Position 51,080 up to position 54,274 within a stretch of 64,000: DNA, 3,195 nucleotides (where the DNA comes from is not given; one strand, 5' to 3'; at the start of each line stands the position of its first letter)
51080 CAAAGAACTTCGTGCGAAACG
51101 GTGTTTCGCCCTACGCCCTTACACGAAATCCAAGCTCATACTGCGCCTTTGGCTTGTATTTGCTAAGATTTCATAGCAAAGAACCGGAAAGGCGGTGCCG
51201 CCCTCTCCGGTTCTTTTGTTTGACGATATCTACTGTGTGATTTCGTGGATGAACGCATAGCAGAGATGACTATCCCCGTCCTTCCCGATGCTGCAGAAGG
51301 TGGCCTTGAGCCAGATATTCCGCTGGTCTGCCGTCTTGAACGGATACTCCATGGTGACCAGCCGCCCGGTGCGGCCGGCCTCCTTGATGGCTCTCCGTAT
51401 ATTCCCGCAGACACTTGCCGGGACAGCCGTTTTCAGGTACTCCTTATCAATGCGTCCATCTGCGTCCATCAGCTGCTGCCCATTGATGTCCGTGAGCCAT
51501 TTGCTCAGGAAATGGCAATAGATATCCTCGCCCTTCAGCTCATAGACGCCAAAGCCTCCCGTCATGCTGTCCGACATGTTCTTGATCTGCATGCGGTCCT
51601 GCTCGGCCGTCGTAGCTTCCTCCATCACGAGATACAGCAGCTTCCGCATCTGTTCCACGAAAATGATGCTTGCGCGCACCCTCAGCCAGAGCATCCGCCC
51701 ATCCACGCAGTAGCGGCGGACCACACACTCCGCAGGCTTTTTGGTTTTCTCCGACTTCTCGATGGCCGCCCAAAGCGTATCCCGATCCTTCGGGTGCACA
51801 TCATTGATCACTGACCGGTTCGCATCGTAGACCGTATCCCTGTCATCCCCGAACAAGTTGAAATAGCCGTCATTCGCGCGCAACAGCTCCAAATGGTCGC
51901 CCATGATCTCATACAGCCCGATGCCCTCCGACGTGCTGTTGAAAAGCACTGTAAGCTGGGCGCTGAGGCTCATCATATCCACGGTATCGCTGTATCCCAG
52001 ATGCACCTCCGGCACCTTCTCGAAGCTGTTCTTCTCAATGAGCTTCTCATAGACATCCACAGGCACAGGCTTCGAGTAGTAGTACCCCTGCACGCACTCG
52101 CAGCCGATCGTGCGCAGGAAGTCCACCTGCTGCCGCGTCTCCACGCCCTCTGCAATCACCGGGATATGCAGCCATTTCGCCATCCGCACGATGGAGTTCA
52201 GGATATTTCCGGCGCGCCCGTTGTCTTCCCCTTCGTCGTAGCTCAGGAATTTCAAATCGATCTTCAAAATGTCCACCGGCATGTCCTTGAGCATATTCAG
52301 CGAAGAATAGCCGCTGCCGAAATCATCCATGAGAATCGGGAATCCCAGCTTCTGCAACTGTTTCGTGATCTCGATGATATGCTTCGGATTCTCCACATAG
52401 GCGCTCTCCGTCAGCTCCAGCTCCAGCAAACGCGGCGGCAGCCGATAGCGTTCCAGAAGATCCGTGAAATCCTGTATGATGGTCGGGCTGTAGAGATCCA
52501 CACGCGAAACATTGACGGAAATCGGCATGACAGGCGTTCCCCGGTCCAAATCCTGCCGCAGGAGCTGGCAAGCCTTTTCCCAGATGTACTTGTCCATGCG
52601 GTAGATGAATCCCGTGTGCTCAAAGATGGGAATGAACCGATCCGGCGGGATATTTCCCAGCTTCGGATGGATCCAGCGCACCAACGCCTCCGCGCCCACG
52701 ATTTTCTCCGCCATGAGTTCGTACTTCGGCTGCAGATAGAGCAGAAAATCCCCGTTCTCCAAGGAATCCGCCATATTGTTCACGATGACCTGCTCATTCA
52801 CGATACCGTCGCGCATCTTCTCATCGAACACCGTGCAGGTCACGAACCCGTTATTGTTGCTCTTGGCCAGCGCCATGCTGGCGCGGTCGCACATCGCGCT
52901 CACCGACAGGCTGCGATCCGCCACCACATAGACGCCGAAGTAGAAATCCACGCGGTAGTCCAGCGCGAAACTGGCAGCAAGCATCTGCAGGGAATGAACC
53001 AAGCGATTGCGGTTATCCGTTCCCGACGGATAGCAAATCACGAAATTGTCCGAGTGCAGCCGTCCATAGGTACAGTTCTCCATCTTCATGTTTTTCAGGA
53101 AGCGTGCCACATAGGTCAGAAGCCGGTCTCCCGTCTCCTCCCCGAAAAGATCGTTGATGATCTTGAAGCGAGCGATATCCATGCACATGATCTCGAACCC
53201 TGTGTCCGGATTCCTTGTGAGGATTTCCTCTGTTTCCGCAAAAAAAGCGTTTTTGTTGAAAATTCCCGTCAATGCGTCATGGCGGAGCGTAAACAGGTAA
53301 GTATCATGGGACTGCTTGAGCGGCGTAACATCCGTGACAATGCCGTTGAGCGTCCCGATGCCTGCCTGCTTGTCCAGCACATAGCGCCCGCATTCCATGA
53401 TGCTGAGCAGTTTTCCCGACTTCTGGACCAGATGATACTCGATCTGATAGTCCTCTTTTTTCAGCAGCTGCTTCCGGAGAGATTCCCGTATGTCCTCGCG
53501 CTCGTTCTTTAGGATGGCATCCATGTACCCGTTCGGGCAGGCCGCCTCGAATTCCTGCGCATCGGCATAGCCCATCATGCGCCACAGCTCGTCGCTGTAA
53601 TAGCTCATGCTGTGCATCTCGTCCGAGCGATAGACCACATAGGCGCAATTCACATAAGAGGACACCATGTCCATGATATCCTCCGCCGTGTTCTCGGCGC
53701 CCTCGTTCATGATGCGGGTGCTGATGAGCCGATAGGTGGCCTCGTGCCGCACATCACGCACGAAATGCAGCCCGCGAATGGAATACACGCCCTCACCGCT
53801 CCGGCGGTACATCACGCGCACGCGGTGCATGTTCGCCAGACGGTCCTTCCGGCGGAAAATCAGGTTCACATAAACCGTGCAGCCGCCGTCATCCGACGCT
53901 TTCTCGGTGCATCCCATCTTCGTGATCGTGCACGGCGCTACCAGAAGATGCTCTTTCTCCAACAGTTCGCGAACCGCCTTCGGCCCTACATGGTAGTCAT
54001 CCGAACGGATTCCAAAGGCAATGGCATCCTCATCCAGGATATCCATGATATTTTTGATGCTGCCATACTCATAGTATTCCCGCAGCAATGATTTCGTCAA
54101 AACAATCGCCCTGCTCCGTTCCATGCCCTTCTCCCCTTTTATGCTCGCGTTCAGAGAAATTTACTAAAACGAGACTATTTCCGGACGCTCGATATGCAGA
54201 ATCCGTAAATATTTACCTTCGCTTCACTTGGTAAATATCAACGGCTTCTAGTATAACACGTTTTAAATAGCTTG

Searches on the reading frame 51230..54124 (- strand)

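Call 50: search_protein_families(library=ncbifam, proteins=[window:51230-54124:-])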
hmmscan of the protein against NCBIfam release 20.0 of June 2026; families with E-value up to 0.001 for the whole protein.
window:51230-54124:- (964 aa): 29 families (the best 25 are shown)
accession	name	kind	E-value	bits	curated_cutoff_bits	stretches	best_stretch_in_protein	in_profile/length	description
NF045675.1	PhdiestaseDibA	equivalog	4.1e-84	283.1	980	1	214-690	137-619/623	phosphodiesterase DibA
NF052458.1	PhdiestGepA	equivalog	5.7e-75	253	1200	1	269-690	414-835/840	phosphodiesterase GepA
NF053781.1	cdiGMPphdstlr2612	equivalog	2.8e-74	250.5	1600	1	197-698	757-1267/1268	Tlr1612 family c-di-GMP phosphodiesterase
NF007474.0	PRK10060.1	equivalog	2.9e-69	233.9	782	1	263-699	220-657/663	cyclic di-GMP phosphodiesterase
NF008467.0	PRK11359.1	equivalog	6e-66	223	857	1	280-690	376-786/800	oxygen-sensing cyclic-di-GMP phosphodiesterase DosP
NF008807.1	PRK11829.1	equivalog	1.5e-54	185.2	733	1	396-689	365-655/670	biofilm formation regulator HmsP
NF007298.0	PRK09776.1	equivalog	1.4e-46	158.9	1135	2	281-692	685-1102/1111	diguanylate cyclase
NF052596.1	RR_EAL_PvrR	equivalog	8.3e-42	143.2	580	1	445-700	141-393/398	response regulator cyclic di-GMP phosphodiesterase PvrR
NF007839.0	PRK10551.1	equivalog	1.3e-39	136.1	461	1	453-701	270-515/518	cyclic di-GMP phosphodiesterase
NF045673.1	c-di-GMPRcptLapD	equivalog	1.9e-32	112.4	1020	1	282-688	238-646/647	cyclic di-GMP receptor LapD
NF052265.1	EAL_dom_RimA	equivalog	5.9e-27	94.5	430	1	459-687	16-234/248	S6 modification regulatory phosphodiesterase RimA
NF008281.1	PRK11059.1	equivalog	4.4e-18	64.9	663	1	282-689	223-632/633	RNase E specificity factor CsrD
NF051476.1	CDiGphdiTpdA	equivalog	1.7e-16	60.2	1000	1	532-684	421-568/570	cyclic di-GMP phosphodiesterase TpdA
NF007423.1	PRK09966.1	equivalog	1.5e-15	57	325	1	268-369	227-330/390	diguanylate cyclase DgcN/YfiN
NF038266.1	diguan_SiaD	equivalog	9.6e-14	51.4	290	1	281-426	95-248/252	biofilm regulation diguanylate cyclase SiaD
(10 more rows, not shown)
